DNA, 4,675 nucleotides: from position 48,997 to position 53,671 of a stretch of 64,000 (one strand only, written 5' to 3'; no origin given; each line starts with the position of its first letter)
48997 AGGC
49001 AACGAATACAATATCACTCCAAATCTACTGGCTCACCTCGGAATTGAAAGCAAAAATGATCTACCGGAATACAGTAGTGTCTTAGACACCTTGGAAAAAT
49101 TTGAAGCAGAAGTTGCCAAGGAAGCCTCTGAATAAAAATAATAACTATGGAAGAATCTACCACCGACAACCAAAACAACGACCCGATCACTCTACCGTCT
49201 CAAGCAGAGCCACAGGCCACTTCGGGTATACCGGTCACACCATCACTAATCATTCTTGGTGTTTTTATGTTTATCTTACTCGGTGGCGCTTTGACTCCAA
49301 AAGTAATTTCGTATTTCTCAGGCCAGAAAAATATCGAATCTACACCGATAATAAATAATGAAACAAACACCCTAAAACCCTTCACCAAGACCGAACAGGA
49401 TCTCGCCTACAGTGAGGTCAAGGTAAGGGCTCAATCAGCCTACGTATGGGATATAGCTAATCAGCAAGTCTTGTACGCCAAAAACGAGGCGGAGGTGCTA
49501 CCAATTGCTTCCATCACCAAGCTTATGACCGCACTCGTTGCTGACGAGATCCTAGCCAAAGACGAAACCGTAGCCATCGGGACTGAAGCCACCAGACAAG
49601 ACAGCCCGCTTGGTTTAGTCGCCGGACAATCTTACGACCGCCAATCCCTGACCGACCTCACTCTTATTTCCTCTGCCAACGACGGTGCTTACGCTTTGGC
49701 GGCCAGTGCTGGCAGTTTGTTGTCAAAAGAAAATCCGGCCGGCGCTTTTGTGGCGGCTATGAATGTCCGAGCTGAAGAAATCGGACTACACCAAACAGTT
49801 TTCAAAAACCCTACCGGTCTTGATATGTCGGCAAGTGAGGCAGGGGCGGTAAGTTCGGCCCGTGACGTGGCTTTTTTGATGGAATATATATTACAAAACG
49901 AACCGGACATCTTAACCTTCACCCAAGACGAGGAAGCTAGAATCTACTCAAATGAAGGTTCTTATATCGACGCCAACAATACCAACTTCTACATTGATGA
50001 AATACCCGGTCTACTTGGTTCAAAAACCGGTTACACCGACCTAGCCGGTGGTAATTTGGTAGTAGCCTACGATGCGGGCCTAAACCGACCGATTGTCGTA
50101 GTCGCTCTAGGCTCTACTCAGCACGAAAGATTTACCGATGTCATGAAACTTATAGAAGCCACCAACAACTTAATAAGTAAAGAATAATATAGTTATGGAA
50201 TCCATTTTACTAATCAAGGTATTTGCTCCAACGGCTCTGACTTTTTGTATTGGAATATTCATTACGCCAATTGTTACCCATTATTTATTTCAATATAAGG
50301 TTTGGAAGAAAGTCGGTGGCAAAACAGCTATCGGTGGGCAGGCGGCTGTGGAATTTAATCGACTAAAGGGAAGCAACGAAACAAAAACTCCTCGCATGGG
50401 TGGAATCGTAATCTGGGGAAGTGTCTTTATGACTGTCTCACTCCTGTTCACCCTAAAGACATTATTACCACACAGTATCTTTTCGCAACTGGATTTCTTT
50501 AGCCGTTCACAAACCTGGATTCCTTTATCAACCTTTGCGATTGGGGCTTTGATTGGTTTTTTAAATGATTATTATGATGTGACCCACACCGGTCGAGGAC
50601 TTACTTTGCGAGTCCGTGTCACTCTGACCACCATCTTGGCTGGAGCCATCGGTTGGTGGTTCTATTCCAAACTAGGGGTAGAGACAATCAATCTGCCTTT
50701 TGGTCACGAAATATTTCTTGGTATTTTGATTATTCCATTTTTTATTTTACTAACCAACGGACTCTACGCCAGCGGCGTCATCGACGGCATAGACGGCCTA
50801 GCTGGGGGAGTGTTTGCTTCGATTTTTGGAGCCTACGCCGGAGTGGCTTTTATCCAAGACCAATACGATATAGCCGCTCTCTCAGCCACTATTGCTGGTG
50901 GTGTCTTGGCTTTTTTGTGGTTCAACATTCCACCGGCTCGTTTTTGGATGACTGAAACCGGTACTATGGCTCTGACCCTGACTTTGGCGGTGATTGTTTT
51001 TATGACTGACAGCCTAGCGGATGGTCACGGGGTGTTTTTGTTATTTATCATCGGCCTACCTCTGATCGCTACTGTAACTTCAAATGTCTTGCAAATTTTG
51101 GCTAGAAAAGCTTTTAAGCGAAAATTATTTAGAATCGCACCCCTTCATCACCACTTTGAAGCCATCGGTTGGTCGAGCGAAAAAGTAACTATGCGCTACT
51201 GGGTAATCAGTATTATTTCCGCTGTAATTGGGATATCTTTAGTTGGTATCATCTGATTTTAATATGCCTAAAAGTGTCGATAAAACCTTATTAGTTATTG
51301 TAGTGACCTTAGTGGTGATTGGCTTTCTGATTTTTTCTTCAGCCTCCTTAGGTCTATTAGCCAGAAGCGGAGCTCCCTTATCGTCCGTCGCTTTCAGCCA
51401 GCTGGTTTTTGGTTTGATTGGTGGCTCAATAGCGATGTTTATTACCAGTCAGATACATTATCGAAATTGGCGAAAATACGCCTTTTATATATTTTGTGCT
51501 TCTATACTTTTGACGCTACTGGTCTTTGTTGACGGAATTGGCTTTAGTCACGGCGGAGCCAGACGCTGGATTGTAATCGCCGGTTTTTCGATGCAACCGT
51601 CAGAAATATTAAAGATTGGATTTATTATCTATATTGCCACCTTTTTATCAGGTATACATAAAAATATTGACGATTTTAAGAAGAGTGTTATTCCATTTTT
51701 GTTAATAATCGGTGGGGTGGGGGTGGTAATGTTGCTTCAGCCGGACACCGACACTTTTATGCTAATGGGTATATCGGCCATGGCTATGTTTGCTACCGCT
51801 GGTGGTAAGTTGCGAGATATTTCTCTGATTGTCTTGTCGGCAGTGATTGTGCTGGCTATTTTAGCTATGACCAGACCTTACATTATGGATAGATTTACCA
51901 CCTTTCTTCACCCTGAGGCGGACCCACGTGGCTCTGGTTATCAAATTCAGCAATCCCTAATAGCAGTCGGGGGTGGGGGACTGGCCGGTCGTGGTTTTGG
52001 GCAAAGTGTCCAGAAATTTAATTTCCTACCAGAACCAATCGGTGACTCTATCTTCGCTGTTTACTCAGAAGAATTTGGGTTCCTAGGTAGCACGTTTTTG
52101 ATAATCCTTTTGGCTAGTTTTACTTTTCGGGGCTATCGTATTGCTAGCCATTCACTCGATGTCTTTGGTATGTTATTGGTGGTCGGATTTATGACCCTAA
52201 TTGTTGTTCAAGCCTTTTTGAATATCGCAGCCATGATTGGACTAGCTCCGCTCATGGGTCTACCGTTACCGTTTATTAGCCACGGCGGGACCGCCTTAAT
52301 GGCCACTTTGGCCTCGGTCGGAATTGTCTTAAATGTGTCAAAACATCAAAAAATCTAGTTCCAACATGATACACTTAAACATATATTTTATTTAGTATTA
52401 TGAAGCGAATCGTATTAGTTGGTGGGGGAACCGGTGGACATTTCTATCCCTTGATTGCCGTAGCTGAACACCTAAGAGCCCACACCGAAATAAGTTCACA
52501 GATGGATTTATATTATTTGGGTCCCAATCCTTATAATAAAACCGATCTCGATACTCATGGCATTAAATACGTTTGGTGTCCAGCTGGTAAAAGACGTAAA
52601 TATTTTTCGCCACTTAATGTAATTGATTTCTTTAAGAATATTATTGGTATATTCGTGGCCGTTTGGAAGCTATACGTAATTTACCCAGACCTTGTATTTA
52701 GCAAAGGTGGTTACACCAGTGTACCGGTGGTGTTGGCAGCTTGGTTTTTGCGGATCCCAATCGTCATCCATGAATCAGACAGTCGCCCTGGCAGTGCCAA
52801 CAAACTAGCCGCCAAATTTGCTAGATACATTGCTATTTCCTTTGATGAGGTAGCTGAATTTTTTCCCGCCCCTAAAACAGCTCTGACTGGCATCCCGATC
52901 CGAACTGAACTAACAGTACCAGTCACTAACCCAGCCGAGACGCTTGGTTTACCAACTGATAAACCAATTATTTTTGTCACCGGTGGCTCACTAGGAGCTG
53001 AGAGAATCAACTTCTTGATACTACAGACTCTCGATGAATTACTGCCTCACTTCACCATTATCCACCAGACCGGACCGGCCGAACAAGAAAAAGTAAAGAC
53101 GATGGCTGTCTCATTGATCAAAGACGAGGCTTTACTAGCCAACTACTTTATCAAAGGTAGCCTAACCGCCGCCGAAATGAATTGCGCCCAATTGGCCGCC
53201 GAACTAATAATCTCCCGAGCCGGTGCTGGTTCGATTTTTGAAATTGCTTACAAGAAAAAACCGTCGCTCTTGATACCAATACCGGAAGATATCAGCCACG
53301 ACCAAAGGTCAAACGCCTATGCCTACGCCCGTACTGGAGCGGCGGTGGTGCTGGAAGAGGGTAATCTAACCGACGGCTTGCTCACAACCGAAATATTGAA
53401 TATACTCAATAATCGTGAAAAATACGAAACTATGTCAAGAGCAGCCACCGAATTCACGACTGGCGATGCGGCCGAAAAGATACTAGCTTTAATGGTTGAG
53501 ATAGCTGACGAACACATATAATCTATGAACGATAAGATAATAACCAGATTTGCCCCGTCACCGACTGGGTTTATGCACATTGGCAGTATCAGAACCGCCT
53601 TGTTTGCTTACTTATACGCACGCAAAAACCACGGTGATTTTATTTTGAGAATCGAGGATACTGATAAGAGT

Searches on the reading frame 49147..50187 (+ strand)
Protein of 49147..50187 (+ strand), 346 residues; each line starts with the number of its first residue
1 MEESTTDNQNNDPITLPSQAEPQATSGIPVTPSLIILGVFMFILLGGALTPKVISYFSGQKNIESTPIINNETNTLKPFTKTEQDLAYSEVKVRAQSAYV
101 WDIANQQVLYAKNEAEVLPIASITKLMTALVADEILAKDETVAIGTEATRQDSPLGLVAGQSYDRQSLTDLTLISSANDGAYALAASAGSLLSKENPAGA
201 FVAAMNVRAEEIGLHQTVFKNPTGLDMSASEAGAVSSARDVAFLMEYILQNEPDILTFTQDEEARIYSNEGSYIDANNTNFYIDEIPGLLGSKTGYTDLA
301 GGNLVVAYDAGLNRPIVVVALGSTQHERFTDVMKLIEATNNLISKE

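Call 84: search_protein_families(library=pfam, proteins=[window:49147-50187:+], max_evalue=0.0001)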
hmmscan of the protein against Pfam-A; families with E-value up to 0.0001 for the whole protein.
window:49147-50187:+ (346 aa): 2 families
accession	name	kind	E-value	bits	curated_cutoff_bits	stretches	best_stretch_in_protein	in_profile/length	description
PF00768.25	Peptidase_S11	-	1.9e-42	145.8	27.6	1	89-322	6-236/239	D-alanyl-D-alanine carboxypeptidase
PF13354.11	Beta-lactamase2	-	9.2e-05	22.3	22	0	98-260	2-156/214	Beta-lactamase enzyme family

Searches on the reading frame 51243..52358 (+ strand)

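Call 12: search_protein_families(library=pfam, proteins=[window:51243-52358:+])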
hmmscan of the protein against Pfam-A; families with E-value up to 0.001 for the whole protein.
window:51243-52358:+ (371 aa): 1 family
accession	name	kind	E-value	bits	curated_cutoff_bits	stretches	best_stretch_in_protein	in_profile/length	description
PF01098.24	FTSW_RODA_SPOVE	-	2.7e-95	319.8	26.4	1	15-370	2-355/356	Cell cycle protein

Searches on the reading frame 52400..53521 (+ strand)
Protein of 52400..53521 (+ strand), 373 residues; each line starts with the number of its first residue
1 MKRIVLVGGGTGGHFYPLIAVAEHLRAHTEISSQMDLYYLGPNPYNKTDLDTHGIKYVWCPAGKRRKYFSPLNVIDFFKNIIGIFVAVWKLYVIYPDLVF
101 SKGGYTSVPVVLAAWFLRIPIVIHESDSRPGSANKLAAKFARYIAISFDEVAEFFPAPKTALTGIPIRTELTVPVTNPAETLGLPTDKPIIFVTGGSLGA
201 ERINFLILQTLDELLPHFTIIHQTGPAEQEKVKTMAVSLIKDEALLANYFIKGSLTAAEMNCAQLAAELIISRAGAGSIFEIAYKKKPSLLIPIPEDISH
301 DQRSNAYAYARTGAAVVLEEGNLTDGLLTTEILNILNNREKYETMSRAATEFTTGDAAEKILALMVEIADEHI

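Call 12: search_protein_families(library=pfam, proteins=[window:52400-53521:+])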
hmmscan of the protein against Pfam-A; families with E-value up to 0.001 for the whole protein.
window:52400-53521:+ (373 aa): 2 families
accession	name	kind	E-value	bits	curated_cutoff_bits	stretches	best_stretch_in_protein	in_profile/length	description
PF03033.26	Glyco_transf_28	-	1.9e-29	102.9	26.2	1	4-145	1-138/139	Glycosyltransferase family 28 N-terminal domain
PF04101.22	Glyco_tran_28_C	-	3.4e-29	102.5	22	1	190-359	1-164/166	Glycosyltransferase family 28 C-terminal domain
